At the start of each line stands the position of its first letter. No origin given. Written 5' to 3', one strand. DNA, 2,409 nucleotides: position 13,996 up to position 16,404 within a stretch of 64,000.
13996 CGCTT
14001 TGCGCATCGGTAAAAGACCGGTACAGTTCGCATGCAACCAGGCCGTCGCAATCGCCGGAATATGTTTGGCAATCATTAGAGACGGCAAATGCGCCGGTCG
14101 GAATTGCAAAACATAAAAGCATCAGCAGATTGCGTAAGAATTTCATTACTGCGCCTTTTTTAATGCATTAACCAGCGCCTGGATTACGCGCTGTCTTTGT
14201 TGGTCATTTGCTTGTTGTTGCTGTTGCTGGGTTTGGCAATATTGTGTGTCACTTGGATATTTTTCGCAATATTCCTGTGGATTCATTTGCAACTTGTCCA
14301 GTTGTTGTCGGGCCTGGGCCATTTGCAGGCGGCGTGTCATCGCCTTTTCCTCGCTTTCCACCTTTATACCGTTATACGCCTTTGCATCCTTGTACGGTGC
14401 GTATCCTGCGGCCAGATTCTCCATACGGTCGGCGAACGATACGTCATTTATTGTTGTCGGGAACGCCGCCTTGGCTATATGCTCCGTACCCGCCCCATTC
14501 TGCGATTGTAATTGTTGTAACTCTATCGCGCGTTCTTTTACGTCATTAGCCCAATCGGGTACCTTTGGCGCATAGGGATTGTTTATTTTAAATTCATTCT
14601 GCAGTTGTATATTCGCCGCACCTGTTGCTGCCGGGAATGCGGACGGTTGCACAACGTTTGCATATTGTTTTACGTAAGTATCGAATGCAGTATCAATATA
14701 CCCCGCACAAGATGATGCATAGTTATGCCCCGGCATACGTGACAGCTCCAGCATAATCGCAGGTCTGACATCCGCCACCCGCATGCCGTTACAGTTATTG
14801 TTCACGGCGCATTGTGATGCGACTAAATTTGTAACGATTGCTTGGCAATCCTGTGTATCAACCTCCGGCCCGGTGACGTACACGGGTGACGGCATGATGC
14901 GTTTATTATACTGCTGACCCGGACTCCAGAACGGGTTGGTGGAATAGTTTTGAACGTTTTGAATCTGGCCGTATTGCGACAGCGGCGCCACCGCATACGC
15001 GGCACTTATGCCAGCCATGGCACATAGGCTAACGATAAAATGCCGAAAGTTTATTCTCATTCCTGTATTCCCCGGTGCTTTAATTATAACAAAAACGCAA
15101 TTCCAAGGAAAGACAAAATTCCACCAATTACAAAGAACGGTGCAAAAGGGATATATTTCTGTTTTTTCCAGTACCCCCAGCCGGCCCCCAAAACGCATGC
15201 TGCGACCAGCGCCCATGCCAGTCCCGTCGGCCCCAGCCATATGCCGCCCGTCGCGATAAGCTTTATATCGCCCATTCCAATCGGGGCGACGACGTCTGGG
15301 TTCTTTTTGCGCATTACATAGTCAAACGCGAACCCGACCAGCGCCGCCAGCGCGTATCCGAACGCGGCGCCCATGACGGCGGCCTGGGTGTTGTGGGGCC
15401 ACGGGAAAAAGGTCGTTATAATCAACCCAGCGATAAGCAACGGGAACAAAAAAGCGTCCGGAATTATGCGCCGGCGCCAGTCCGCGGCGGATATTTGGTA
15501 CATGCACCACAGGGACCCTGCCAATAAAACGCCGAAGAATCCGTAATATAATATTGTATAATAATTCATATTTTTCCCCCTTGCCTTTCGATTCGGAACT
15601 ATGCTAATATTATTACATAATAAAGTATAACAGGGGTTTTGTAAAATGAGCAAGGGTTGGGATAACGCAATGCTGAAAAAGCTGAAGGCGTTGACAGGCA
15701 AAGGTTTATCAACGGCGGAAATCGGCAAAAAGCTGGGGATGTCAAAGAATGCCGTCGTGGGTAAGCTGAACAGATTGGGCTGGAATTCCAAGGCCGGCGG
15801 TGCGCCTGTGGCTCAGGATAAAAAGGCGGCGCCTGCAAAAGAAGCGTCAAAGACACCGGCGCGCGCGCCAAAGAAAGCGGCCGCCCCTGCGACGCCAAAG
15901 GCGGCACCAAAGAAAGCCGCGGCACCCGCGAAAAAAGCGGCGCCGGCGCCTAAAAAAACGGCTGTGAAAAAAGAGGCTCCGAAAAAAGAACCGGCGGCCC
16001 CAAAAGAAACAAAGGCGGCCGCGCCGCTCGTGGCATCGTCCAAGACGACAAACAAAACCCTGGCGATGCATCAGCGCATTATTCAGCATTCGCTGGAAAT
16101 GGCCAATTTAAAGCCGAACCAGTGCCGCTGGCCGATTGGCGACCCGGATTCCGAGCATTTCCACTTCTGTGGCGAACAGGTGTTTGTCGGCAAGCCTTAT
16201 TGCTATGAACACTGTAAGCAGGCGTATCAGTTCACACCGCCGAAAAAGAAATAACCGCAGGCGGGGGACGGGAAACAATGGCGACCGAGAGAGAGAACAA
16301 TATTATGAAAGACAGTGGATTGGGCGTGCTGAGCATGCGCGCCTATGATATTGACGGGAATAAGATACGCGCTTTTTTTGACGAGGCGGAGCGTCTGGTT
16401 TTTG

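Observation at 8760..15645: Accessory operon directly downstream of the four-tRNA cluster: prepilin peptidase plus four Sec-signal proteins, one ending in a GH108 lysozyme and PG-binding module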

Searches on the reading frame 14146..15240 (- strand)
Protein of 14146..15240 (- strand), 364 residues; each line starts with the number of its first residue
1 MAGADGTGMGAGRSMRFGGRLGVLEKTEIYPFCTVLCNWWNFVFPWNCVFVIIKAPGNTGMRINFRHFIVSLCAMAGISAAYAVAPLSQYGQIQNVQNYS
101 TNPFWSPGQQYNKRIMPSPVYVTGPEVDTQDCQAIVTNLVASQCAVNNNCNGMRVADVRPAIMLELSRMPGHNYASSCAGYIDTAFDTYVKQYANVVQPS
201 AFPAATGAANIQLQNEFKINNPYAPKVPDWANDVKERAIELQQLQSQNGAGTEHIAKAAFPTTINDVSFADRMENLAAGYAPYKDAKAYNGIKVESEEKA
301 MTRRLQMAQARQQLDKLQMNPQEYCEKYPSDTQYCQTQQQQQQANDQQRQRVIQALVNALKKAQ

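Call 4: search_protein_families(library=pfam, proteins=[window:14146-15240:-], max_evalue=0.1)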
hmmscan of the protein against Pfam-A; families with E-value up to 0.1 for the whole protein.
window:14146-15240:- (364 aa): 0 families

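Call 7: search_protein_families(library=ncbifam, proteins=[window:14146-15060:-], max_evalue=0.1)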
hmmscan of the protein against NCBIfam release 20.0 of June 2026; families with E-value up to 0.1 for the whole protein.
window:14146-15060:- (304 aa): 0 families

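Call 20: find_homologous_proteins(query=window:14146-15060:-)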
Query window:14146-15060:- (304 aa): 263 proteins with E <= 0.001 among 1055 candidates; the best 120 are listed.
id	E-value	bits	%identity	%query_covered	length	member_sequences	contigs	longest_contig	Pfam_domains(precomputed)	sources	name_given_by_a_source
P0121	1.8e-199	679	100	100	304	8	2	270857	-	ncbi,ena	-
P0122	4.2e-161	553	80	100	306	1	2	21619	-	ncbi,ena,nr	ncbi:MAG: hypothetical protein K2I81_01775 [Alphaproteobacteria bacterium]|nr:hypothetical protein [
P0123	1.9e-140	485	89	79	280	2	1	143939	-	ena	-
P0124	1.4e-133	463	67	100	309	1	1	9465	-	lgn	-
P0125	6.3e-131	454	99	70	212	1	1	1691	-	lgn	-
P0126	1.7e-122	426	72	85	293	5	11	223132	-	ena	-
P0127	3.1e-122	425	72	85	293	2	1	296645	-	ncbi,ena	-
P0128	1.8e-121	423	72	85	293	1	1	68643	-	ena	-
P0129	1.2e-120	420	67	89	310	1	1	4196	-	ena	-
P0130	8.0e-119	414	77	77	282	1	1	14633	-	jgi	-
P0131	4.9e-118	412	70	85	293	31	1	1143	-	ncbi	-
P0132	7.7e-118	411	68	85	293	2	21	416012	-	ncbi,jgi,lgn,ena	-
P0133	1.1e-114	401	69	83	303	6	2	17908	-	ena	-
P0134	1.1e-97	345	54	100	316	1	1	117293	-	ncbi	-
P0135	5.8e-88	313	56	84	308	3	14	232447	-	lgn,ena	-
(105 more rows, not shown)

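Call 47: search_solved_structures(query=A5, max_evalue=1)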
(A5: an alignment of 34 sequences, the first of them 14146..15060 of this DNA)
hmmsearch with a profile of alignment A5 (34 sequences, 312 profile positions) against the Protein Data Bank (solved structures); distinct sequences matched with E-value up to 1: 0.

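Call 52: predict_structure(alignment_id=A5)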
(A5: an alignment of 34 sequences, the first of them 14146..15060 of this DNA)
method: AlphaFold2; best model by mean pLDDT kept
length: 304 residues; sequences in the alignment: 34
mean_pLDDT: 69.0   pTM: 0.30
mean pLDDT of the five models: 69.0, 68.9, 66.2, 66.2, 64.1
residues with pLDDT >= 90: 80; 70-90: 58; 50-70: 91; < 50: 75
segments of 3 or more residues with pLDDT < 50: 1-4, 10-17, 19-37, 60-62, 140-158, 223-225, 228-232
pLDDT, mean of each block of 10 residues (from residue 1): 47 45 44 47 58 53 67 94 92 93 93 88 95 67 43 48 57 67 59 50 53 54 48 68 89 91 90 86 86 92 82
secondary structure, 60 per line:
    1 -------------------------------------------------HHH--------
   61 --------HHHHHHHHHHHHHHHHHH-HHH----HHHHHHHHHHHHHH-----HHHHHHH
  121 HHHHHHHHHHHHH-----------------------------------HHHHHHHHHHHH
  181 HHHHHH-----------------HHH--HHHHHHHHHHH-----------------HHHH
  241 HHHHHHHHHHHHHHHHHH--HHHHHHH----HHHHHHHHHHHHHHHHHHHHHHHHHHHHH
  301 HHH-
elements in order: H69-86 H95-108 H114-133 H169-186 H209-219 H237-258 H261-267 H272-303

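Call 75: search_protein_families(library=phrogs, proteins=[window:14146-15060:-], max_evalue=0.01)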
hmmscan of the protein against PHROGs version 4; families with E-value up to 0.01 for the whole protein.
window:14146-15060:- (304 aa): 0 families

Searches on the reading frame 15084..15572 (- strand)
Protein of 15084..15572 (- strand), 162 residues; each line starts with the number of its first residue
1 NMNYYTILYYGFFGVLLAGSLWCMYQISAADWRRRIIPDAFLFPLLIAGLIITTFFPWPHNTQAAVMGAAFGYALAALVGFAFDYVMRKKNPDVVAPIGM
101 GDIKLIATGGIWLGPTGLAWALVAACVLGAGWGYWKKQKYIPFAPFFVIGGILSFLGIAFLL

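Call 7: search_protein_families(library=ncbifam, proteins=[window:15084-15572:-], max_evalue=0.1)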
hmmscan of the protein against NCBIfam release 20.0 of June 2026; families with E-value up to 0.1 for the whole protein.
window:15084-15572:- (162 aa): 0 families

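Call 75: search_protein_families(library=phrogs, proteins=[window:15084-15569:-], max_evalue=0.01)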
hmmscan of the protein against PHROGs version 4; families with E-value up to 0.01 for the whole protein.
window:15084-15569:- (161 aa): 0 families

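Call 92: search_dna_similar(query=window:15084-15569:-, collection=plasmids, mode=protein, max_evalue=0.001, max_rows=15)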
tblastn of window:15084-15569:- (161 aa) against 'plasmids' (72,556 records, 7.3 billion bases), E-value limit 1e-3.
Records with a match: 158; places in all: 158; records where one place covers at least 80% of the query: 135.
Best place of each record, by identity: <60% 158.
By first word of the organism name: Pseudomonas 117; Escherichia 23; Aliiroseovarius 7; Paraburkholderia 2; Acinetobacter 2; Acidithiobacillus 2; Stutzerimonas 1; Azonexus 1; Enterobacteriaceae 1; Klebsiella 1; and 1 more.
By predicted mobility (MOB-suite, as given by PLSDB): non-mobilizable 110; conjugative 36; mobilizable 12.
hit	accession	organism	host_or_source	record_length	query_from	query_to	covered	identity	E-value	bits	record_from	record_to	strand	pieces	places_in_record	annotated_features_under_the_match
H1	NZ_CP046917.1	Paraburkholderia acidisoli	cell culture,forest soil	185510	7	152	91%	32.1%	6e-4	46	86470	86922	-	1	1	A24 family peptidase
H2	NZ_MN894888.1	Pseudomonas aeruginosa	-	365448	18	155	86%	31.9%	6e-6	52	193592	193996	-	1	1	A24 family peptidase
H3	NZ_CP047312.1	Pseudomonas putida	whole organism,soil sample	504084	18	155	86%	31.9%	6e-6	52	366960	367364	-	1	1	A24 family peptidase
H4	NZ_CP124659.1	Pseudomonas aeruginosa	Homo sapiens,blood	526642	18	155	86%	31.9%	6e-6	52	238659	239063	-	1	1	A24 family peptidase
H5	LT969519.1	Pseudomonas aeruginosa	-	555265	18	155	86%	31.9%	6e-6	52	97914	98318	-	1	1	outO_1: Type 4 prepilin-like proteins leader peptide-proc essing enzyme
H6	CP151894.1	Pseudomonas aeruginosa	Homo sapiens,the general intensive care ...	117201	20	155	84%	32.4%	4e-6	52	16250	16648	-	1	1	none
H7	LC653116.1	Pseudomonas aeruginosa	-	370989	20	155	84%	32.4%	4e-6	52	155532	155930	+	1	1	pilD: type 4 prepilin-like proteins leader peptide-processing enzyme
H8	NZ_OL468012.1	Pseudomonas aeruginosa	-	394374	20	155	84%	32.4%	4e-6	52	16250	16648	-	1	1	A24 family peptidase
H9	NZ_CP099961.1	Pseudomonas aeruginosa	Homo sapiens,sputum,sputum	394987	20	155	84%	32.4%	4e-6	52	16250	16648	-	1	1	A24 family peptidase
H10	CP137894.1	Pseudomonas aeruginosa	Homo sapiens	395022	20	155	84%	32.4%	4e-6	52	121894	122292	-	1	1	A24 family peptidase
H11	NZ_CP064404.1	Pseudomonas aeruginosa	Homo sapiens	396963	20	155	84%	32.4%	4e-6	52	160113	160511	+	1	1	A24 family peptidase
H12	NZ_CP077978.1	Pseudomonas aeruginosa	Homo sapiens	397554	20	155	84%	32.4%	4e-6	52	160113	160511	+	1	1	A24 family peptidase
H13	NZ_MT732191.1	Pseudomonas aeruginosa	-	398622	20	155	84%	32.4%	4e-6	52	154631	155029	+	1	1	A24 family peptidase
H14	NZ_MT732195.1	Pseudomonas aeruginosa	-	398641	20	155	84%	32.4%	4e-6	52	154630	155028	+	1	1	A24 family peptidase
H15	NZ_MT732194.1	Pseudomonas aeruginosa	-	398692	20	155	84%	32.4%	4e-6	52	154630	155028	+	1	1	A24 family peptidase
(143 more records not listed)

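Call 93: get_annotated_region(hit=H7, flank=9000)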
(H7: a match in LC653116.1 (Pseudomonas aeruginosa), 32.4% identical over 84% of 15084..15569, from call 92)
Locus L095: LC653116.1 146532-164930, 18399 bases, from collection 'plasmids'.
description: Pseudomonas aeruginosa PAO1808 plasmid Rms139 DNA, complete genome
organism: Pseudomonas aeruginosa (NCBI taxid 287)
taxonomy: Bacteria; Pseudomonadota; Gammaproteobacteria; Pseudomonadales; Pseudomonadaceae; Pseudomonas; Pseudomonas aeruginosa
host: -; source: -; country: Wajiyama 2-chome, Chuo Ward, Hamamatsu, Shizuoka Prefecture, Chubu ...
typing (MOB-suite, as given by PLSDB): non-mobilizable; replicon rep_cluster_1115; mating-pair formation MPF_I
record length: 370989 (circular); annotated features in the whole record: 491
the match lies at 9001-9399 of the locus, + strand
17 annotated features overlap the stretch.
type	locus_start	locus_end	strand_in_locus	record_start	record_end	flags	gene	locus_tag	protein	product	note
CDS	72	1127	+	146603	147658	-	-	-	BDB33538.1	hypothetical protein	-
CDS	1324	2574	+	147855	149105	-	-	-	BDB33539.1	hypothetical protein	-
CDS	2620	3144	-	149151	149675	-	-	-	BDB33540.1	hypothetical protein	-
CDS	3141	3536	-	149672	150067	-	-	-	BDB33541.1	hypothetical protein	-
CDS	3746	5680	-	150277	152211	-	-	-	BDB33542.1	hypothetical protein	-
CDS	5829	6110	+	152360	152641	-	-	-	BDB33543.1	hypothetical protein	-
CDS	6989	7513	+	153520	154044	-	-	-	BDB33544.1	hypothetical protein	-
CDS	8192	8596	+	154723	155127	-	-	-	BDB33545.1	hypothetical protein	-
CDS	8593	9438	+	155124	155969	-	pilD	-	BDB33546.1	type 4 prepilin-like proteins leader peptide-processing enzyme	-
CDS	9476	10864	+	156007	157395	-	-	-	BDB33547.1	integrase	-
CDS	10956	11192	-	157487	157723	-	-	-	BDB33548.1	hypothetical protein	-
CDS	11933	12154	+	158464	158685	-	-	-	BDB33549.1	hypothetical protein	-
CDS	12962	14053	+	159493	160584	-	-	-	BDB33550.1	hypothetical protein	-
CDS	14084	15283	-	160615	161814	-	-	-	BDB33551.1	hypothetical protein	-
CDS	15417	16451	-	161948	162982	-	-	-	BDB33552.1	hypothetical protein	-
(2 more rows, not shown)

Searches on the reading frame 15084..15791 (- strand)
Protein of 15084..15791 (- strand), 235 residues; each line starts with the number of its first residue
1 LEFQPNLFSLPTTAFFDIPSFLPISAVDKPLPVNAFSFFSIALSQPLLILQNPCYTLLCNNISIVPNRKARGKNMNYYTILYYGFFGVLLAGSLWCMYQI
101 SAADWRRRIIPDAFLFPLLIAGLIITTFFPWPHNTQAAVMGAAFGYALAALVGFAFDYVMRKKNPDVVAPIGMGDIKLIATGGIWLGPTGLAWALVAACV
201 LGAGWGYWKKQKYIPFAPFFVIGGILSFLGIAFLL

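Call 4: search_protein_families(library=pfam, proteins=[window:15084-15791:-], max_evalue=0.1)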
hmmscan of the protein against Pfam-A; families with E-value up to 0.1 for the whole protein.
window:15084-15791:- (235 aa): 2 families
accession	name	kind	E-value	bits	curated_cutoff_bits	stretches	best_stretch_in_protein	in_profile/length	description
PF01478.23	Peptidase_A24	-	2.9e-15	57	26.5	1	94-206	4-103/104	Type IV leader peptidase family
PF02238.20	COX7a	-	0.027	15.3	22.1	1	71-100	21-50/53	Cytochrome c oxidase subunit VII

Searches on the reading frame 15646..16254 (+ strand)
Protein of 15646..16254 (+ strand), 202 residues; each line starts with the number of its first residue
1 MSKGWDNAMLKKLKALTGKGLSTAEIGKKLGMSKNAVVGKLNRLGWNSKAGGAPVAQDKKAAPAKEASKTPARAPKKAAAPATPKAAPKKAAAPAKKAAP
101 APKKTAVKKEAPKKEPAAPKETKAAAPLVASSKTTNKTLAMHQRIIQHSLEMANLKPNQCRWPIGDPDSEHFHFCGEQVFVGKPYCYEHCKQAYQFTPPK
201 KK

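Call 4: search_protein_families(library=pfam, proteins=[window:15646-16254:+], max_evalue=0.1)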
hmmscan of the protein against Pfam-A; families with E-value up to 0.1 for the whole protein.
window:15646-16254:+ (202 aa): 3 families
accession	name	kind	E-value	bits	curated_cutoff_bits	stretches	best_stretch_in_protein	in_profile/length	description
PF07750.17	GcrA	-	4.4e-28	99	26.9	1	5-197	3-148/155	GcrA cell cycle regulator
PF08279.18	HTH_11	-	0.029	14.7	25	1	8-44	4-39/55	HTH domain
PF08281.18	Sigma70_r4_2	-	0.065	13.3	25.7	0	19-37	25-43/54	Sigma-70, region 4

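Call 7: search_protein_families(library=ncbifam, proteins=[window:15646-16254:+], max_evalue=0.1)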
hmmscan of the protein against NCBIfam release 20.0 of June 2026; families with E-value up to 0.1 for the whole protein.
window:15646-16254:+ (202 aa): 6 families
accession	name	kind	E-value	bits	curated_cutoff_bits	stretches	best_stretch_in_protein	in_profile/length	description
NF050816.1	sig70cofacGcrA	equivalog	2e-23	83.5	280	2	92-200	49-156/173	cell cycle sigma 70 cofactor GcrA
TIGR00601.1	rad23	equivalog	0.0076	15.5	207.3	1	64-149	80-164/381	UV excision repair protein Rad23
NF033761.1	gliding_GltJ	equivalog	0.022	13.8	450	1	30-144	381-494/671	adventurous gliding motility protein GltJ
NF005846.3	PRK07764.1-6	equivalog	0.056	12.5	625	1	35-137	369-470/628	DNA polymerase III subunit gamma and tau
NF033546.1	transpos_IS21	equivalog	0.078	12.5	160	0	16-76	4-66/294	IS21 family transposase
NF010381.0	PRK13808.1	equivalog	0.093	12.1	426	0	55-138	229-313/335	adenylate kinase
